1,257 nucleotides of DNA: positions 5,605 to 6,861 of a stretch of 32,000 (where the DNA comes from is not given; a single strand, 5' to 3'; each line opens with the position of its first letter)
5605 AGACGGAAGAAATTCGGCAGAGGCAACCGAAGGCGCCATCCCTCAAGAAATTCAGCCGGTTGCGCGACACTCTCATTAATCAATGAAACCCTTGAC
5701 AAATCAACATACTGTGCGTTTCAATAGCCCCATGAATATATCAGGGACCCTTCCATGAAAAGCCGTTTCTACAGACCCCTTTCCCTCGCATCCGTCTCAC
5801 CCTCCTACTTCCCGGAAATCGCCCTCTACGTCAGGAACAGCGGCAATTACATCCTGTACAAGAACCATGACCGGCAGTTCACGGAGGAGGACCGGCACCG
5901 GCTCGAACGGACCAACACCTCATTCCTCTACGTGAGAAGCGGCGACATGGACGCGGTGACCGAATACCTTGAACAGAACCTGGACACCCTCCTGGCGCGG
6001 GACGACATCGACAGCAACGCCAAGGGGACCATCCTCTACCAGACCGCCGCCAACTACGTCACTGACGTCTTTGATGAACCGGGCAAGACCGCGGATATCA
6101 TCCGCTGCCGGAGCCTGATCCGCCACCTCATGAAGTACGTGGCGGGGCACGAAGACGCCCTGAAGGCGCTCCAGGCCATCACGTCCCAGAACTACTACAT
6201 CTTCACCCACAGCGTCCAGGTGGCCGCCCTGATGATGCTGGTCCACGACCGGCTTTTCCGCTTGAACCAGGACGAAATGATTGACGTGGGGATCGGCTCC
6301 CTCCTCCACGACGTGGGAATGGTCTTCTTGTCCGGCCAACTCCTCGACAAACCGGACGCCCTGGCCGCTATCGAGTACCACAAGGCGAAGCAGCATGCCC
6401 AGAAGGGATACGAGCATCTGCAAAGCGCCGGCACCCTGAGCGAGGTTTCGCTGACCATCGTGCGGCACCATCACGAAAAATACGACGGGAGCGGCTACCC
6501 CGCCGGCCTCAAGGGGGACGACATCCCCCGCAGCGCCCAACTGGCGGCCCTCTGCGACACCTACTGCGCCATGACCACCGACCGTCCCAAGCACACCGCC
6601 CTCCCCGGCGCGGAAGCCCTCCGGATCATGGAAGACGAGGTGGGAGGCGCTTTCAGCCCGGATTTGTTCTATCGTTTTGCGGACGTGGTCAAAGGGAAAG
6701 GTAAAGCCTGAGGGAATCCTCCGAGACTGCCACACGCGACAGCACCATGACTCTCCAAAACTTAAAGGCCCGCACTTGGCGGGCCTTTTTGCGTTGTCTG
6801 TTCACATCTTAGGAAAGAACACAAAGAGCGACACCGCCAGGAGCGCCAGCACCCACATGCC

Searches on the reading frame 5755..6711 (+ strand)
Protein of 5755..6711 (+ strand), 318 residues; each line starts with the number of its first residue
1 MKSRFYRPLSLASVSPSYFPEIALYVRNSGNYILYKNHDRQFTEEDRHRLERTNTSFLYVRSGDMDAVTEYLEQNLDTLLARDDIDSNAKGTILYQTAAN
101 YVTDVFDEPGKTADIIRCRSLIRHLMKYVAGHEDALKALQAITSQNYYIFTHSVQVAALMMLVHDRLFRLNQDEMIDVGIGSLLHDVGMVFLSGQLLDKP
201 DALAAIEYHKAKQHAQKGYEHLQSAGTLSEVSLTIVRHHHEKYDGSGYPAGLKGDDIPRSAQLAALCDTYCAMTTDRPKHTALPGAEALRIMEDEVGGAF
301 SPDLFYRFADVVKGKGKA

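Call 59: search_protein_families(library=pfam, proteins=[window:5755-6711:+])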
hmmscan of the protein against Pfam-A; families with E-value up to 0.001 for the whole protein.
window:5755-6711:+ (318 aa): 2 families
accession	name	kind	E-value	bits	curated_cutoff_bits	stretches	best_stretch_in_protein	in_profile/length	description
PF13487.12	HD_5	-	2.8e-22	79.7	27.2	1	149-300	14-166/170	HD domain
PF01966.28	HD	-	8.8e-14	52.2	22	1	150-273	2-116/116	HD domain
